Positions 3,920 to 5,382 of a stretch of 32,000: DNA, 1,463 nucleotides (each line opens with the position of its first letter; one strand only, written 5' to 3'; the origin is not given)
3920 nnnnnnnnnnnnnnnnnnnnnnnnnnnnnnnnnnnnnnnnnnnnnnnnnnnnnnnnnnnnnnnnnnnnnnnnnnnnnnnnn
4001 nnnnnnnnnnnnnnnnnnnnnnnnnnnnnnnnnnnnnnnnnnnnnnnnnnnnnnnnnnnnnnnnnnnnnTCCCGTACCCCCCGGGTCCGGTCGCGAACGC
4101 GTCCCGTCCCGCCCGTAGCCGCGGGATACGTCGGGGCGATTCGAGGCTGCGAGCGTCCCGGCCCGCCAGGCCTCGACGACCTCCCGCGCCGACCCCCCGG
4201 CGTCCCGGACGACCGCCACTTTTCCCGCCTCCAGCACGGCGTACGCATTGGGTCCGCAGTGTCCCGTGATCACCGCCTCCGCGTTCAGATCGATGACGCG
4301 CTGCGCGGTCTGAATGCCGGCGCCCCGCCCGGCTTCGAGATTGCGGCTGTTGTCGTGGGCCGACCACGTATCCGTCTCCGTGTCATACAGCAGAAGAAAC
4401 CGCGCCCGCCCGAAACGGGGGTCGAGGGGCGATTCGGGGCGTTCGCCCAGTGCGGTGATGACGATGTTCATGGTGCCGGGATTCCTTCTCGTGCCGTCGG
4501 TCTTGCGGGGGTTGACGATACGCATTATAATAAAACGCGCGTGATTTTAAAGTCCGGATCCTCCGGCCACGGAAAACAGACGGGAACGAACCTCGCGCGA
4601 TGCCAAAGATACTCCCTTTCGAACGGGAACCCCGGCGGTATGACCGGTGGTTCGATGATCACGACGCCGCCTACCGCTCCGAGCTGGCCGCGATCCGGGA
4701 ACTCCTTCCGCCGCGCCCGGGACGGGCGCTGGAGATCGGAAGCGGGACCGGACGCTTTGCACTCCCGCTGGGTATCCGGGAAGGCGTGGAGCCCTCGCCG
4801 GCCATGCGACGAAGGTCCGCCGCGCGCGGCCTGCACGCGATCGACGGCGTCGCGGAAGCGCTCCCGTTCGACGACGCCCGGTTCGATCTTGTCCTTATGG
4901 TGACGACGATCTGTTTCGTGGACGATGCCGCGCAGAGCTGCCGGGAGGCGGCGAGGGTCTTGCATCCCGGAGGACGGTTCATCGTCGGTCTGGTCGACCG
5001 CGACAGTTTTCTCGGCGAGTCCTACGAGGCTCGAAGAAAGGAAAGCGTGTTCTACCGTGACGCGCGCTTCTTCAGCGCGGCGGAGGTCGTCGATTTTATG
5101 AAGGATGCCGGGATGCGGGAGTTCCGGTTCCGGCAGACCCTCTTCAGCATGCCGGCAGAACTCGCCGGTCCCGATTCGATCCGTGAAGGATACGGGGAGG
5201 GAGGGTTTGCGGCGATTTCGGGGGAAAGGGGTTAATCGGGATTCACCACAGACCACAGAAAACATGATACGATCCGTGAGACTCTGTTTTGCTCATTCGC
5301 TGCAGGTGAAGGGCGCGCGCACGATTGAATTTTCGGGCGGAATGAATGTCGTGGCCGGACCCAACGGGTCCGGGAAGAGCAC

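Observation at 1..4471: Sigma-54-controlled NifX-like / DUF5320 / MinD-ferredoxin cluster with no nitrogenase genes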

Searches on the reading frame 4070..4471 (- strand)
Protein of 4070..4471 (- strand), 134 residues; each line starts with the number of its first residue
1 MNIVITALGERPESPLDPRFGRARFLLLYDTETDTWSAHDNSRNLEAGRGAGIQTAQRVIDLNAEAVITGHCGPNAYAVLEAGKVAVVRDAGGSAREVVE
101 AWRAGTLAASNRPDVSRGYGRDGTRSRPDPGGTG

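Call 5: search_protein_families(library=pfam, max_evalue=0.01, proteins=[window:4070-4471:-])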
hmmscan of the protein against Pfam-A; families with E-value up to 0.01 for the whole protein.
seq(134 aa): 1 family
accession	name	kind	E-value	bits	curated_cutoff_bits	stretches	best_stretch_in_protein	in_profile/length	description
PF02579.22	Nitro_FeMo-Co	-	6.8e-21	74.8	26.3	1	13-103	2-93/94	Dinitrogenase iron-molybdenum cofactor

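Call 6: search_protein_families(library=ncbifam, max_evalue=0.01, proteins=[window:4070-4471:-])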
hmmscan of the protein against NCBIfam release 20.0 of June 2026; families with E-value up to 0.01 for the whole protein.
seq(134 aa): 0 families

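Call 19: search_solved_structures(query=window:4070-4471:-, max_evalue=1, show_alignments=3)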
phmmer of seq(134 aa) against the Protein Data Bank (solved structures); distinct sequences matched with E-value up to 1: 10.
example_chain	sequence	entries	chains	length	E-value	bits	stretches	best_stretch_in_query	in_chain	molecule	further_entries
2wfb_A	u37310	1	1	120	1.2e-11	48.2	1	3-108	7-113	PUTATIVE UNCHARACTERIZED PROTEIN ORP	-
1rdu_A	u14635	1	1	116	3.3e-11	46.7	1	3-107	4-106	conserved hypothetical protein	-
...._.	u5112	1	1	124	4.8e-09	39.7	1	2-119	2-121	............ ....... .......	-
7on6_A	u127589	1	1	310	4.2e-08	36.7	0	27-53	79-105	SAKe6AE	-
8pjx_A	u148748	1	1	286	0.00035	24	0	28-50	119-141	SAKe6FR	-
1t3v_A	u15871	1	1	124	0.00039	23.8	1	11-110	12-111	conserved hypothetical protein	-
1o13_A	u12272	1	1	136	0.00052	23.4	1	11-110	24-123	probable NifB protein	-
8pju_A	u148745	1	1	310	0.005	20.2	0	27-51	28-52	SAKe6DEtal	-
8pjw_A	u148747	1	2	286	0.83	13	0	28-54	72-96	SAKe6FE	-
2p0a_A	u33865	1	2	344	0.87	13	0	11-85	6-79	Synapsin-3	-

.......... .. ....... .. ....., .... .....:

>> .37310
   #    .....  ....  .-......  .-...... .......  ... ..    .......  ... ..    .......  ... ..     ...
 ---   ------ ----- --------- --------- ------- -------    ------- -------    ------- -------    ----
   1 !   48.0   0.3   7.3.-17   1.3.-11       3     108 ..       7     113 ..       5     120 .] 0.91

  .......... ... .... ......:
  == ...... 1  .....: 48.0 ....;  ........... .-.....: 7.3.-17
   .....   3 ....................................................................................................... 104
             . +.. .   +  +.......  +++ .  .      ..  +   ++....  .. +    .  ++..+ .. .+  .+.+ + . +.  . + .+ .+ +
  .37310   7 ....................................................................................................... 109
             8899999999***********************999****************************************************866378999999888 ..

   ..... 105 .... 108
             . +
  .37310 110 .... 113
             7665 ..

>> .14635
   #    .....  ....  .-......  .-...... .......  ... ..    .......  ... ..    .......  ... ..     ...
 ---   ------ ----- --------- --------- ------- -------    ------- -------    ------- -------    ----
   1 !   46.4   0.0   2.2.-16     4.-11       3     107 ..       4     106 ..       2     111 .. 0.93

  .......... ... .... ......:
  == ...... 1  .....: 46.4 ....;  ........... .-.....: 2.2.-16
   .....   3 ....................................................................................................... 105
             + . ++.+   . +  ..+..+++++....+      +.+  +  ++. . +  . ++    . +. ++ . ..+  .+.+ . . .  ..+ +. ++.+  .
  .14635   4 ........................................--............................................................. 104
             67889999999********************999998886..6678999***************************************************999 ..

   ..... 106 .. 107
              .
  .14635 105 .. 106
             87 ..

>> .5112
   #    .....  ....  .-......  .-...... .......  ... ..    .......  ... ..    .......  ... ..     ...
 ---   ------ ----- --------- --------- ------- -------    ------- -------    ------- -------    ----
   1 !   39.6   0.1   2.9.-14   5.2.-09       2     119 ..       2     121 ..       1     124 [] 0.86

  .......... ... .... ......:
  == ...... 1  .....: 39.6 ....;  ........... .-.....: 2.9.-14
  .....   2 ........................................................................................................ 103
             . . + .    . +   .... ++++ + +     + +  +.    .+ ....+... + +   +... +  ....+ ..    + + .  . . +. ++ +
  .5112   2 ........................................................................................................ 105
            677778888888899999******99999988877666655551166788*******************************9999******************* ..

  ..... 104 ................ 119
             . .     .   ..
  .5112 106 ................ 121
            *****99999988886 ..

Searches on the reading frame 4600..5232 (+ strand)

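Call 5: search_protein_families(library=pfam, max_evalue=0.01, proteins=[window:4600-5232:+])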
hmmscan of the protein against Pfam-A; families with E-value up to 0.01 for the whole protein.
seq(211 aa): 6 families
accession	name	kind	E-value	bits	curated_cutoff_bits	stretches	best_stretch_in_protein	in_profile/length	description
PF08241.18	Methyltransf_11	-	3.9e-17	63.1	21.2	1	44-129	1-95/95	Methyltransferase domain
PF13649.12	Methyltransf_25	-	1.1e-11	45.6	27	1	44-125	2-97/97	Methyltransferase domain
PF13489.12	Methyltransf_23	-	6.7e-11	42.6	27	1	29-171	9-158/164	Methyltransferase domain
PF08242.18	Methyltransf_12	-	6.8e-08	33.6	30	1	44-127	1-98/98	Methyltransferase domain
PF13847.12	Methyltransf_31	-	1.4e-07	31.7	27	1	69-138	47-119/145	Methyltransferase domain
PF01209.24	Ubie_methyltran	-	3.1e-06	27.2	20.1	1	77-129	99-151/233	ubiE/COQ5 methyltransferase family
